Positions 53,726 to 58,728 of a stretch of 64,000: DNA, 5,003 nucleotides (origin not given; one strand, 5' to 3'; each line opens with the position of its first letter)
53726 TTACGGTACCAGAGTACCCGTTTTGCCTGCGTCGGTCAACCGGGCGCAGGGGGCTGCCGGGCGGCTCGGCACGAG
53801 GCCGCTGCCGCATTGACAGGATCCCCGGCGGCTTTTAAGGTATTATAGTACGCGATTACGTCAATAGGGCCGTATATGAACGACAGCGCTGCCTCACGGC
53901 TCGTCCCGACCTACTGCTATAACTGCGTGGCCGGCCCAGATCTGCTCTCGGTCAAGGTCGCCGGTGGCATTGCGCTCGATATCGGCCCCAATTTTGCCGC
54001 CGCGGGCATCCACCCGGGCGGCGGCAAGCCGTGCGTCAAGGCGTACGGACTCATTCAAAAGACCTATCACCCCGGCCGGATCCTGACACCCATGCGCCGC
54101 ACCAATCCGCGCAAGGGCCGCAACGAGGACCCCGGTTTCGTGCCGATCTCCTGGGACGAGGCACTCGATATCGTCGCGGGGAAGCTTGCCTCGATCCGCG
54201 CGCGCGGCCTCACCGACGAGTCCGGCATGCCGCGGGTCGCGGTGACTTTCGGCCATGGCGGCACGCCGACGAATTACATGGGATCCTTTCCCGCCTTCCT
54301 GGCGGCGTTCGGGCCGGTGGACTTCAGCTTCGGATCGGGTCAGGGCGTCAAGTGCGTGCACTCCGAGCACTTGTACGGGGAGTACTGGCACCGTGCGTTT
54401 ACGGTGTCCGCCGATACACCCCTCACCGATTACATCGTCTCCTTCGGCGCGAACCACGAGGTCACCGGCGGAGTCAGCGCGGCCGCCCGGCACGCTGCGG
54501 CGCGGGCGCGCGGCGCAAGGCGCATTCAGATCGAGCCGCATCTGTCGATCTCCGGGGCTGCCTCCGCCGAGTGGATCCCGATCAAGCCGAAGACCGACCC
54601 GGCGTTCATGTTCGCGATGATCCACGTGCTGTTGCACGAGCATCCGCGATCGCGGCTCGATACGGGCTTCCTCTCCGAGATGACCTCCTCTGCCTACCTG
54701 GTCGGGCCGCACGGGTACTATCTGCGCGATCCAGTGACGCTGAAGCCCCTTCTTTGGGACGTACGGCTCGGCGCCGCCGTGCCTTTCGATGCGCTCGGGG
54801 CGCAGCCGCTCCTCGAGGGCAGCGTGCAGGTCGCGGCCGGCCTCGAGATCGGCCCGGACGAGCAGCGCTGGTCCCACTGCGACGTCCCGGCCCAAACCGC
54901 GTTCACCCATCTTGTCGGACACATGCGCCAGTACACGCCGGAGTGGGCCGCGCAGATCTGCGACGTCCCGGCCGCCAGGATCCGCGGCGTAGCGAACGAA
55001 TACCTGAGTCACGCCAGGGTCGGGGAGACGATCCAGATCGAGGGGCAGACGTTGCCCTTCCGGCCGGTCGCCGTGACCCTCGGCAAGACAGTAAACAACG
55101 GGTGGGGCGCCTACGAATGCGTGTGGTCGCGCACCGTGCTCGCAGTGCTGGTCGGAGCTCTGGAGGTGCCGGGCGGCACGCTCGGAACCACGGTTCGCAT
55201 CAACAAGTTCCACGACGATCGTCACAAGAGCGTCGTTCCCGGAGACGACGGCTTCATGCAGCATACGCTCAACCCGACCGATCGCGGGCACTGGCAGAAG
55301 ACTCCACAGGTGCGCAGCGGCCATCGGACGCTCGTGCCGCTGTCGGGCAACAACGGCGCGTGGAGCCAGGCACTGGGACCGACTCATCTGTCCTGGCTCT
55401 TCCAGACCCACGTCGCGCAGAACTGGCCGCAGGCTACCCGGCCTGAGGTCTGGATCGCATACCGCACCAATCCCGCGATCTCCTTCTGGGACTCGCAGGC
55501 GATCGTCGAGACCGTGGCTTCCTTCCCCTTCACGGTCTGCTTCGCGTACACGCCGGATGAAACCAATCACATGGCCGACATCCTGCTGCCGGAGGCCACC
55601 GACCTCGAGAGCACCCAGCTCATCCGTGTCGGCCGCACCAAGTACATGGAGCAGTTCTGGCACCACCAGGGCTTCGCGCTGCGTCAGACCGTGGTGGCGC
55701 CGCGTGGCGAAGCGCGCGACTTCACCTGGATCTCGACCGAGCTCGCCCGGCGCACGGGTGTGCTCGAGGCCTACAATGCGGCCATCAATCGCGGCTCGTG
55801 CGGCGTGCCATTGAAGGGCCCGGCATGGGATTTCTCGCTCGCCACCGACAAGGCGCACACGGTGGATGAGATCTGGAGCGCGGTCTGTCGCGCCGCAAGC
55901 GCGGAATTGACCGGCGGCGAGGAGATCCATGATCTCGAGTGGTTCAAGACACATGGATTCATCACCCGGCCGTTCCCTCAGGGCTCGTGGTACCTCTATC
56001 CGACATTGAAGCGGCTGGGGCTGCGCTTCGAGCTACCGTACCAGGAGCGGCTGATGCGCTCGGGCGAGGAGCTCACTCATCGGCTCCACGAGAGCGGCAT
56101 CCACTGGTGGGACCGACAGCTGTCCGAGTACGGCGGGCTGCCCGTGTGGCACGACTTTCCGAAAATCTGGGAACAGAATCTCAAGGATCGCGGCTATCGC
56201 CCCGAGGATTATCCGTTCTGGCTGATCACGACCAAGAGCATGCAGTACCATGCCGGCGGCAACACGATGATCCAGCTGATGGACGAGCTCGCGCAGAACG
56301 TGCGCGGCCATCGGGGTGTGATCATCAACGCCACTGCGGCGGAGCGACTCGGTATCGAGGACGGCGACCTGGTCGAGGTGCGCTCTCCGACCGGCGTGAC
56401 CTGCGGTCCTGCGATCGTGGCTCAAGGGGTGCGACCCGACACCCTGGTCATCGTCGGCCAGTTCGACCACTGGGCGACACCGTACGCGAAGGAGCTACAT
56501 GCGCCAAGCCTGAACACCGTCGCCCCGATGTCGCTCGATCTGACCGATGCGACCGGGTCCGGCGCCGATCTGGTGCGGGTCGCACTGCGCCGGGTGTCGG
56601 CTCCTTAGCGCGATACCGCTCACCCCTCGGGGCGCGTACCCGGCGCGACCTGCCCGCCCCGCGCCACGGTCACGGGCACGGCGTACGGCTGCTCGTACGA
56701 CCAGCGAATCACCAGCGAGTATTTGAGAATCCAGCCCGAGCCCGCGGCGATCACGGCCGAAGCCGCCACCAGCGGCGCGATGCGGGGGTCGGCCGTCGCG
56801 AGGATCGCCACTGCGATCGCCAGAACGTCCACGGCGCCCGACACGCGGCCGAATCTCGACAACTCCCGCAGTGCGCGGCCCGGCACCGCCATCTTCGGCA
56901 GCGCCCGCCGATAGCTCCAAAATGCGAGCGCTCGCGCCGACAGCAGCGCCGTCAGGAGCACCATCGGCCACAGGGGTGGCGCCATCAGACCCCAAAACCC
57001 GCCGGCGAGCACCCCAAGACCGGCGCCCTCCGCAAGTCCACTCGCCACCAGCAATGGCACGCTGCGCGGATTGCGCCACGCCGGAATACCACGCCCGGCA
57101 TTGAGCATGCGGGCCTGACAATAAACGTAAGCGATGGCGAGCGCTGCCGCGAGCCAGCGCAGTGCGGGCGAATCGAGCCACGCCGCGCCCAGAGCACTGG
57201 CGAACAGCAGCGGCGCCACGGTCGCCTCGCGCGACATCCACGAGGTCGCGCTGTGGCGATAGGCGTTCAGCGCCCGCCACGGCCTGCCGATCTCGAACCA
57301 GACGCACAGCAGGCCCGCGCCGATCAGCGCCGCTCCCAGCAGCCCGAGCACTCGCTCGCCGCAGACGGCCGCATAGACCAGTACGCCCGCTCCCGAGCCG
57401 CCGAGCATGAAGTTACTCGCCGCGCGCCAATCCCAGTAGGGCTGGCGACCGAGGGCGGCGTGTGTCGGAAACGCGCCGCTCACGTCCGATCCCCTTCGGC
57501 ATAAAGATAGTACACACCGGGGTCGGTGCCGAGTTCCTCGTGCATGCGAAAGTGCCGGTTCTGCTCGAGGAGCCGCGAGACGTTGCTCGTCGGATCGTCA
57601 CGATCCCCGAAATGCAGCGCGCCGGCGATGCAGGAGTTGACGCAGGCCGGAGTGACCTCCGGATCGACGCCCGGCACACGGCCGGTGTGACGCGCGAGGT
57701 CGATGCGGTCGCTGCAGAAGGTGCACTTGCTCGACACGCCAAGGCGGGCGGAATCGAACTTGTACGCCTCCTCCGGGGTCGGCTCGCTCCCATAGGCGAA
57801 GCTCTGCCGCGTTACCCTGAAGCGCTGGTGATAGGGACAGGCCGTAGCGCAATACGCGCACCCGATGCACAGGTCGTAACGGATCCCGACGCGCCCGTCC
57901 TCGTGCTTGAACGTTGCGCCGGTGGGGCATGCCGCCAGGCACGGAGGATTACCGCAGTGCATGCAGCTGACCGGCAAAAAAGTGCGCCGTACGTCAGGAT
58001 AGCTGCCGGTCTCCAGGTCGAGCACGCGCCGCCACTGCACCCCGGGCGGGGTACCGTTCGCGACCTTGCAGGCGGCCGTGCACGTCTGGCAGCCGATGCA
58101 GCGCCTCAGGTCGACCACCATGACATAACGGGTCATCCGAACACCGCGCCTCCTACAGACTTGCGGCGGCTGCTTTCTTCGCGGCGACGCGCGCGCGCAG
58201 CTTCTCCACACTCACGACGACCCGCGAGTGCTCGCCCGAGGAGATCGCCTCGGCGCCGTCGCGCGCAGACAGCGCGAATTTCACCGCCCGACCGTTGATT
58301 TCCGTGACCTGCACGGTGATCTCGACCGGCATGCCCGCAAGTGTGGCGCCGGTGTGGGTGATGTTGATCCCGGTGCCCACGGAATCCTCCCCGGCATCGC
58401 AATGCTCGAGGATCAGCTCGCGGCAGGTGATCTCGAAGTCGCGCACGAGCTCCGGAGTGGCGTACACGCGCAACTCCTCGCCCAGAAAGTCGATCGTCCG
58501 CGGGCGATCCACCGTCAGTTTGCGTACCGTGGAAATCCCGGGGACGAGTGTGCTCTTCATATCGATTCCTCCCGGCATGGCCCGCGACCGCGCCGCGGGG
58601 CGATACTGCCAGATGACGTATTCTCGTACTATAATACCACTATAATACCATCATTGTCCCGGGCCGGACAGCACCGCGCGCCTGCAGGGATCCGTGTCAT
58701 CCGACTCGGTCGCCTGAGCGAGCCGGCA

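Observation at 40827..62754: Recurrent AT-rich palindromic operator (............) at every promoter region of the phenylacetate/benzoyl-CoA island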

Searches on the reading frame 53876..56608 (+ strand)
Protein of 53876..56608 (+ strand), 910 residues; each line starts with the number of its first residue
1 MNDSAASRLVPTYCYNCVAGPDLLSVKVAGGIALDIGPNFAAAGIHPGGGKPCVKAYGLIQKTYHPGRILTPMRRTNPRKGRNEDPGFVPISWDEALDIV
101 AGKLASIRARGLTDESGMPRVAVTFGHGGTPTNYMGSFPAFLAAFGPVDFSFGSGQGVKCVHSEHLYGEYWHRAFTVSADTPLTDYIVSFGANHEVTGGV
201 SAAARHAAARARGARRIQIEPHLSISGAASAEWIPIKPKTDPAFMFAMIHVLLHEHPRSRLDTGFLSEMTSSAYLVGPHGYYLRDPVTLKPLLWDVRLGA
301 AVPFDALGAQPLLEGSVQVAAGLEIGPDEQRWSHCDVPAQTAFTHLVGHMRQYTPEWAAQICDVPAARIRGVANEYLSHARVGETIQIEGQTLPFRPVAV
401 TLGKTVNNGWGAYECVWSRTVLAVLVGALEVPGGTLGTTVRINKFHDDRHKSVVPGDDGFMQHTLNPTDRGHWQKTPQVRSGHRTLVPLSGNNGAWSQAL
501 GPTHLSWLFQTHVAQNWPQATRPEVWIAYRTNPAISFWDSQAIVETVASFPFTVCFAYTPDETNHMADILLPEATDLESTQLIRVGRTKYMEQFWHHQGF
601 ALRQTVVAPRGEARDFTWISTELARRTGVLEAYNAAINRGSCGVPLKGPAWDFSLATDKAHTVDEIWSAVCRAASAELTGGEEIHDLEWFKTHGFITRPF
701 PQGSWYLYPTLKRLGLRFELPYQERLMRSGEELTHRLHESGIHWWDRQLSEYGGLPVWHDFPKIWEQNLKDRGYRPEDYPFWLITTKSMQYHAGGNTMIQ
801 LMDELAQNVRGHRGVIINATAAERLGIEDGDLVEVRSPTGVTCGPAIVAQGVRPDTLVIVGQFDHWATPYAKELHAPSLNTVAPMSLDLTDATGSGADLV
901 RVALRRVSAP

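Call 9: search_protein_families(library=ncbifam, proteins=[window:53876-56608:+], max_evalue=1e-10)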
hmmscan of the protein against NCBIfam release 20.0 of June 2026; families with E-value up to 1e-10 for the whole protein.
window:53876-56608:+ (910 aa): 12 families
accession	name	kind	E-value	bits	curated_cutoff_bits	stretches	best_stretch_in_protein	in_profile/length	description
NF012032.0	PRK15488.1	equivalog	1.7e-45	155.3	694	1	10-256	44-270/759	thiosulfate reductase PhsA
TIGR02166.1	dmsA_ynfE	subfamily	4.3e-33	114.4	777.7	1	51-266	87-295/794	DMSO/selenate family reductase complex A subunit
NF041714.1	arsenate_red_ArrA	equivalog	1.4e-31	109.5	1600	1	8-254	49-283/848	arsenate respiratory reductase molybdopterin-containing subunit ArrA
TIGR00509.1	bisC_fam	subfamily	7.1e-25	87.4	1017.55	0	57-271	33-260/772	molybdopterin guanine dinucleotide-containing S/N-oxide reductase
NF041783.2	mnquin_red_QrcB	equivalog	3.4e-24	85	440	0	25-256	67-281/695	menaquinone reductase molybdopterin-binding-like subunit QrcB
TIGR03479.1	DMSO_red_II_alp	subfamily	6.3e-23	80.8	984.75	1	53-627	105-643/913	molybdopterin-dependent oxidoreductase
TIGR01591.1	Fdh-alpha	equivalog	6.7e-19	67.4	666.25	0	777-863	559-643/672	formate dehydrogenase subunit alpha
NF041884.1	selenate_YnfF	exception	1.7e-16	59.4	1650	1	52-256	89-288/798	selenate/tellurate reductase subunit YnfF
NF041885.1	selenate_YnfE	exception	4.5e-15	54.5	1675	0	52-256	92-295/805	selenate/tellurate reductase subunit YnfE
NF011566.1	PRK14990.1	exception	2.5e-13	48.9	1600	0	51-256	102-308/814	dimethylsulfoxide reductase subunit A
NF047855.1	AssmNtatRedNasC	equivalog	7.1e-13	47.7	1100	0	50-271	59-264/708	assimilatory nitrate reductase catalytic subunit NasC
NF011567.1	PRK14991.1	equivalog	3e-11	41.8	1750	0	752-865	852-959/1022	tetrathionate reductase subunit TtrA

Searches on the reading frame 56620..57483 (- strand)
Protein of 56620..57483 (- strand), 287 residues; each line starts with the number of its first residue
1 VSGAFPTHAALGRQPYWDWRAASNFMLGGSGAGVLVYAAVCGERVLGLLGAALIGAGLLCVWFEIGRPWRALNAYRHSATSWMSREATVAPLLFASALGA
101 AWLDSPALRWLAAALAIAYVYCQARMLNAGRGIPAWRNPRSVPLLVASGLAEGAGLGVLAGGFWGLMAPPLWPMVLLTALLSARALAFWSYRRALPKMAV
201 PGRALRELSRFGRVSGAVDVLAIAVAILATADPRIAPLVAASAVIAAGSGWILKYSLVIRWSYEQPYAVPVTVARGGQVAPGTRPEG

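Call 9: search_protein_families(library=ncbifam, proteins=[window:56620-57483:-], max_evalue=1e-10)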
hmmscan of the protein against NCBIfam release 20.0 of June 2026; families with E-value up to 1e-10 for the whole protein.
window:56620-57483:- (287 aa): 0 families

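Call 63: search_protein_families(library=pfam, proteins=[window:56623-57483:-], max_evalue=0.0001)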
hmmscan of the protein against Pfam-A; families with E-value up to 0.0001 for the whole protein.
window:56623-57483:- (287 aa): 2 families
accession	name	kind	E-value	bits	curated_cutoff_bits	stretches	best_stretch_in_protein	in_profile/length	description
PF04976.17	DmsC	-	6.4e-06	26.2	22.3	1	51-103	51-102/275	DMSO reductase anchor subunit (DmsC)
PF03916.19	NrfD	-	8.4e-06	26.1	25.8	1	16-94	10-102/313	Polysulphide reductase, NrfD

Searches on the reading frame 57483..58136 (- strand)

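Call 9: search_protein_families(library=ncbifam, proteins=[window:57483-58136:-], max_evalue=1e-10)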
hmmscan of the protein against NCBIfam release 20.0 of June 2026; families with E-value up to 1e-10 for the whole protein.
seq(218 aa): 18 families
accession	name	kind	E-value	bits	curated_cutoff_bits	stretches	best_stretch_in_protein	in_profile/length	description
NF045797.1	DsrO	equivalog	1.8e-46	158.5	200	1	2-211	42-234/235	sulfate reduction electron transfer complex DsrMKJOP subunit DsrO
NF041782.1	mnquin_red_QrcC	equivalog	8.7e-44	150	400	1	4-212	1-226/239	menaquinone reductase iron-sulfur cluster-binding subunit QrcC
TIGR03149.1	cyt_nit_nrfC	equivalog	1e-43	149.3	377.6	2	2-107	37-144/225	cytochrome c nitrite reductase Fe-S protein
NF041715.1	arsenate_red_ArrB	equivalog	6.6e-42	143.6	450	2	3-103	2-102/233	arsenate respiratory reductase iron-sulfur subunit ArrB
NF011569.0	PRK14993.1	equivalog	6.7e-42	143.6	416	1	2-107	42-149/244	tetrathionate reductase subunit TtrB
TIGR02951.1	DMSO_dmsB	equivalog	1.2e-30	106.7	214.1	1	6-105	4-112/161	DMSO/selenate family reductase complex B subunit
TIGR03478.1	DMSO_red_II_bet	subfamily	1.8e-30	106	480.7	1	42-211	115-253/321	DMSO reductase family type II enzyme, iron-sulfur subunit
NF038355.1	FDH3_beta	equivalog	6.7e-25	88.2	240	1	6-179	5-164/180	formate dehydrogenase FDH3 subunit beta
NF042979.1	EthbenzDh_ebdB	equivalog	3.3e-23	82.1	740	1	41-217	136-281/354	ethylbenzene dehydrogenase subunit beta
NF008134.0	PRK10882.1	equivalog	4.7e-20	71.9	263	1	52-194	107-223/329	hydrogenase 2 operon protein HybA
NF045715.1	sulf_resp_HmcB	equivalog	1.5e-18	66.9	420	1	6-182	39-201/307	sulfate respiration complex iron-sulfur protein HmcB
TIGR01582.1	FDH-beta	equivalog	1.9e-18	66.6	334.7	0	57-103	92-139/283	formate dehydrogenase subunit beta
TIGR01660.1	narH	equivalog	1.3e-15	56.8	524.05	1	44-104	169-230/492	nitrate reductase subunit beta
NF009408.0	PRK12769.1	equivalog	1e-14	53.6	1003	1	1-176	1-144/659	formate-dependent uric acid utilization protein AegA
NF009451.0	PRK12809.1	equivalog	2.7e-12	45.8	1154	1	6-103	5-100/639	formate-dependent uric acid utilization protein YgfT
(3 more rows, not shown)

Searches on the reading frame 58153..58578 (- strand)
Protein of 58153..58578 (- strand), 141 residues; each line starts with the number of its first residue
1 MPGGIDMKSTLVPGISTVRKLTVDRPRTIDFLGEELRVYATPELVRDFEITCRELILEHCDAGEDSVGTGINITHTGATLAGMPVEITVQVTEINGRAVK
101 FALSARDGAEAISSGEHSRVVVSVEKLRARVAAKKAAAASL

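Call 9: search_protein_families(library=ncbifam, proteins=[window:58153-58578:-], max_evalue=1e-10)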
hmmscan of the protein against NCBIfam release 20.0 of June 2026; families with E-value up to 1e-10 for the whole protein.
window:58153-58578:- (141 aa): 0 families

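Call 63: search_protein_families(library=pfam, proteins=[window:58156-58578:-], max_evalue=0.0001)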
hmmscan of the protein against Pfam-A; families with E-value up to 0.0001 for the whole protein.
window:58156-58578:- (141 aa): 1 family
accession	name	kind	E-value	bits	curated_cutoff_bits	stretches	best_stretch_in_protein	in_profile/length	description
PF22636.2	FlK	-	7.3e-29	100.4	27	1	23-124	1-102/103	Fluoroacetyl-CoA-specific thioesterase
